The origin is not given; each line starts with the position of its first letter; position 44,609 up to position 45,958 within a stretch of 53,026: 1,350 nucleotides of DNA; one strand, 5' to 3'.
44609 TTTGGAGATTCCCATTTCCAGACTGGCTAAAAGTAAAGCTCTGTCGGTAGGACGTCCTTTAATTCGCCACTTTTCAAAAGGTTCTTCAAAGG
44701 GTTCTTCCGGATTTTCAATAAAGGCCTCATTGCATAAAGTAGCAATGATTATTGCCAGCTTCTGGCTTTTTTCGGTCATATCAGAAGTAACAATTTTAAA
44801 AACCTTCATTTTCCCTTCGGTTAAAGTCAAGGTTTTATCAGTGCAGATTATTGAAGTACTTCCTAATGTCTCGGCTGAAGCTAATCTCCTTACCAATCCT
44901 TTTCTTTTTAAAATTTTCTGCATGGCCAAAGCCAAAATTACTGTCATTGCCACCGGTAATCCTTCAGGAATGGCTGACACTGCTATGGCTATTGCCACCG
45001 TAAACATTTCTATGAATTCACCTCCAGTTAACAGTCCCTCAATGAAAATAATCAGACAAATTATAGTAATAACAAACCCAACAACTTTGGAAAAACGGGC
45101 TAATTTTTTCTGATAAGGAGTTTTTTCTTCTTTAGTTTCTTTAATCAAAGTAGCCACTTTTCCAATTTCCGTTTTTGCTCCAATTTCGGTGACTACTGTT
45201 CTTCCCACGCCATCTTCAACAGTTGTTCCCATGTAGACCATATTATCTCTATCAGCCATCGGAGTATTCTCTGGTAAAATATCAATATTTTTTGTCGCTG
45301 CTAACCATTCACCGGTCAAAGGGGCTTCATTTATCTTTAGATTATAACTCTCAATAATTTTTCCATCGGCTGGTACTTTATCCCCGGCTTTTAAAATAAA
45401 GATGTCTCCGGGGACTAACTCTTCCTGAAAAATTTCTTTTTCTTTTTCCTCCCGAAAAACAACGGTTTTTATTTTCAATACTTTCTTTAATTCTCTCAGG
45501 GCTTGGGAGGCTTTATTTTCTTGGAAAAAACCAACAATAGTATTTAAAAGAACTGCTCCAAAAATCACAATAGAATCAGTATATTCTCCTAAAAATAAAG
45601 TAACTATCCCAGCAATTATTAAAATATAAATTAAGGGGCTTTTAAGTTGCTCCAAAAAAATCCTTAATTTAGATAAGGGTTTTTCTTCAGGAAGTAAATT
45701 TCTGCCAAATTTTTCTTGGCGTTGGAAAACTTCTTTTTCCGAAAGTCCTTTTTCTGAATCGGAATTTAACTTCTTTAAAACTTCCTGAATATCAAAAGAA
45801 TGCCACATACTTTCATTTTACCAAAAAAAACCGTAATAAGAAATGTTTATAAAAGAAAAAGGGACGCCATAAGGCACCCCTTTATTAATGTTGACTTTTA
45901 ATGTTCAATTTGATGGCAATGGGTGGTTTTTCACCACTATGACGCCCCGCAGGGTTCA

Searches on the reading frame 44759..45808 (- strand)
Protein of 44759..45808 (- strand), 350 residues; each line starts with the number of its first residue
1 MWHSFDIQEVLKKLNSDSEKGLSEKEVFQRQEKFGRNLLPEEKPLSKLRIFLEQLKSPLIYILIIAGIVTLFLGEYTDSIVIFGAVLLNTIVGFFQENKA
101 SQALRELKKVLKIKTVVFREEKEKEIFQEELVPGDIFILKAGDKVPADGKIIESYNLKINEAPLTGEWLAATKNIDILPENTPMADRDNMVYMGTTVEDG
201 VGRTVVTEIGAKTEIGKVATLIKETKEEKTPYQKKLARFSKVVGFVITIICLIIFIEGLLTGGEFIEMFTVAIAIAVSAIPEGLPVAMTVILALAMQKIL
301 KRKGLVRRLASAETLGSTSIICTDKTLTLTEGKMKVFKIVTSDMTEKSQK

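Call 10: find_related_loci(query=window:44759-45808:-, collection=genome_contigs, flank=2500)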
Query window:44759-45808:- (350 aa) in genome_contigs; peptide patterns used: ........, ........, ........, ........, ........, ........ (x = any residue, [..] = any of these).
408 stretches matched a pattern; 199 encode a relative of the query (tblastn E <= 1e-3); the best 80 are kept; 80 distinct loci.
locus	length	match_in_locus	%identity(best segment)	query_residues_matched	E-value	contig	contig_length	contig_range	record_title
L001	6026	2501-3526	73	2-343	4e-160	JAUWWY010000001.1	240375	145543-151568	MAG: bacterium isolate CSMAG_2670 CSMAG_2670_k127_5850803_length_240375_cov_33.4507, whole genome shotgun sequence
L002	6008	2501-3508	72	1-336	3e-160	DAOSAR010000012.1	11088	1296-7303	MAG TPA_asm: Candidatus Pacearchaeota archaeon isolate AMR_MDS_1904 NODE_3923_length_11088_cov_36.661017, whole genome s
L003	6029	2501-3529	69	1-343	2e-157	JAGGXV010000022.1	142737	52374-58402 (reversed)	MAG: bacterium isolate AUK161 PB_MBMC_115_c_000000000016, whole genome shotgun sequence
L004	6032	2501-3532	72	2-345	4e-157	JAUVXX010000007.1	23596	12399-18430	MAG: bacterium isolate CSMAG_1227 CSMAG_1227_k141_1086343_length_23596_cov_10.9906, whole genome shotgun sequence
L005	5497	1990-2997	72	1-336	2e-157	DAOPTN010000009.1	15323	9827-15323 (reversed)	MAG TPA_asm: Candidatus Pacearchaeota archaeon isolate AMR_MDS_1443 NODE_3264_length_15323_cov_91.743974, whole genome s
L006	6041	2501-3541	69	2-348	8e-155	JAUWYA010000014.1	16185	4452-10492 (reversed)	MAG: Candidatus Nealsonbacteria bacterium isolate CSMAG_2698 CSMAG_2698_k141_3036612_length_16185_cov_8.4985, whole geno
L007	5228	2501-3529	69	1-343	1e-154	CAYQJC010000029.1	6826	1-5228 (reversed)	MAG TPA_asm: uncultured Candidatus Saccharibacteria bacterium isolate binchicken_co6_497 genome assembly, contig: NODE_1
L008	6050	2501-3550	67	2-345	2e-154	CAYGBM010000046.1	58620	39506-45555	MAG TPA_asm: uncultured Candidatus Saccharibacteria bacterium isolate ERP108616_co1_44 genome assembly, contig: k119_121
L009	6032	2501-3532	72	1-344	3e-153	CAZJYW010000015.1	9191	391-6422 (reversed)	MAG TPA_asm: uncultured Candidatus Saccharibacteria bacterium isolate binchicken_co89_173 genome assembly, contig: NODE_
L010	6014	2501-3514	71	2-339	6e-153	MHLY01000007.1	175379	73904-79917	MAG: Candidatus Nealsonbacteria bacterium RBG_13_42_11 RBG_13_scaffold_233, whole genome shotgun sequence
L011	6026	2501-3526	70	1-342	2e-152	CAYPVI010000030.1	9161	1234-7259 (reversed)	MAG TPA_asm: uncultured Candidatus Saccharibacteria bacterium isolate binchicken_co100_411 genome assembly, contig: NODE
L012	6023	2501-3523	67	2-342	3e-152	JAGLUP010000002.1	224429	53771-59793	MAG: Candidatus Parcubacteria bacterium isolate RS_11_37 ZL20.bin.37.fa_2, whole genome shotgun sequence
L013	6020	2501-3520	67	2-341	4e-151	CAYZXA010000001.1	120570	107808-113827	MAG TPA_asm: uncultured Candidatus Saccharibacteria bacterium isolate SRP178699_co2_33 genome assembly, contig: NODE_18_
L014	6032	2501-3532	70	2-345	1e-150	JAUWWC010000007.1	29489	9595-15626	MAG: Candidatus Nealsonbacteria bacterium isolate CSMAG_2648 CSMAG_2648_k127_4513384_length_29489_cov_13.0975, whole gen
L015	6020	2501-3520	66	2-342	5e-150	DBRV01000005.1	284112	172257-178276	MAG TPA_asm: Candidatus Falkowbacteria bacterium UBA1359 UBA1359_contig_122, whole genome shotgun sequence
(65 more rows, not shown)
